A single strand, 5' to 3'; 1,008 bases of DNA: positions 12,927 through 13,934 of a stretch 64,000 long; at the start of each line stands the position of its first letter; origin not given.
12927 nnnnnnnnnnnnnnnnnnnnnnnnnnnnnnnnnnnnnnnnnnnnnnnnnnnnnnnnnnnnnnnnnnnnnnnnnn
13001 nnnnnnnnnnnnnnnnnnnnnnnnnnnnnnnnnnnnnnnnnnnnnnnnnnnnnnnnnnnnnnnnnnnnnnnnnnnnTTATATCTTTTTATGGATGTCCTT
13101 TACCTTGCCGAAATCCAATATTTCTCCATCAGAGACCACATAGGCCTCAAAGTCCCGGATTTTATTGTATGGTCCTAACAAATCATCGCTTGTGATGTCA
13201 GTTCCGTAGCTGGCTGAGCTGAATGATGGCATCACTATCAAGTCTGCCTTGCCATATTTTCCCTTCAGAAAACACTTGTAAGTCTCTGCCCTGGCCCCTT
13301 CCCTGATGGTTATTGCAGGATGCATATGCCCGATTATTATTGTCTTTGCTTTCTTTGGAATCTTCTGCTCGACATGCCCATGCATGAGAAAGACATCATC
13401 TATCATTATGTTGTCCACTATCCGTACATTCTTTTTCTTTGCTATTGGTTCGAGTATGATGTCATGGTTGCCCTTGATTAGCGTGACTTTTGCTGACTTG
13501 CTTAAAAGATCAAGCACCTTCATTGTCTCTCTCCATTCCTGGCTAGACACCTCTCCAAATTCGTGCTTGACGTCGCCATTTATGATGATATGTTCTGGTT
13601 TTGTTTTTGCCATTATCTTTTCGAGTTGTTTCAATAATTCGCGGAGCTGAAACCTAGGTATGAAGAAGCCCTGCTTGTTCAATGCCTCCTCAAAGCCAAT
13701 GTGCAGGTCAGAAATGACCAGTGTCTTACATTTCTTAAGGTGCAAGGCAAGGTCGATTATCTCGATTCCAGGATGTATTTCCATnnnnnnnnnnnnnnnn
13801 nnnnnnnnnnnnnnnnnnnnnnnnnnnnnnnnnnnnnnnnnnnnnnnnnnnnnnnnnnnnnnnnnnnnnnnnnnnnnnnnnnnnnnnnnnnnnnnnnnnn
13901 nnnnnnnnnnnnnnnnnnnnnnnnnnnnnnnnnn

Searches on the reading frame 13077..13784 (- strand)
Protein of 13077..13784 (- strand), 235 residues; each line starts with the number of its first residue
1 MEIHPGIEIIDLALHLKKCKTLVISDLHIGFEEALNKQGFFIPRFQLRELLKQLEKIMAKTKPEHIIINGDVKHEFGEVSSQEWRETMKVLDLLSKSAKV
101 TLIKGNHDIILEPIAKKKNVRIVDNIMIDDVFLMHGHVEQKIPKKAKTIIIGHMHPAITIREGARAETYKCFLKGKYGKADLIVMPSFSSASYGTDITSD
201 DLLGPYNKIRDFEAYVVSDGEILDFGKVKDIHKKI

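Call 5: search_protein_families(library=pfam, proteins=[window:13077-13784:-], max_evalue=1)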
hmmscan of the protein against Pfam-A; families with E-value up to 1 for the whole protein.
window:13077-13784:- (235 aa): 4 families
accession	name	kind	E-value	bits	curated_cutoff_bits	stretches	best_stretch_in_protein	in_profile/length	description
PF00149.33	Metallophos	-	4.8e-11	43.9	21.5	1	20-157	2-159/191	Calcineurin-like phosphoesterase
PF12850.12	Metallophos_2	-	7.7e-07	29.7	27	1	21-157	3-119/154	Calcineurin-like phosphoesterase superfamily domain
PF02350.25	Epimerase_2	-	0.0013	18.1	30.6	1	20-73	25-78/347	UDP-N-acetylglucosamine 2-epimerase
PF14529.12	Exo_endo_phos_2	-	0.21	11.9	27.4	1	46-74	13-41/117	Endonuclease-reverse transcriptase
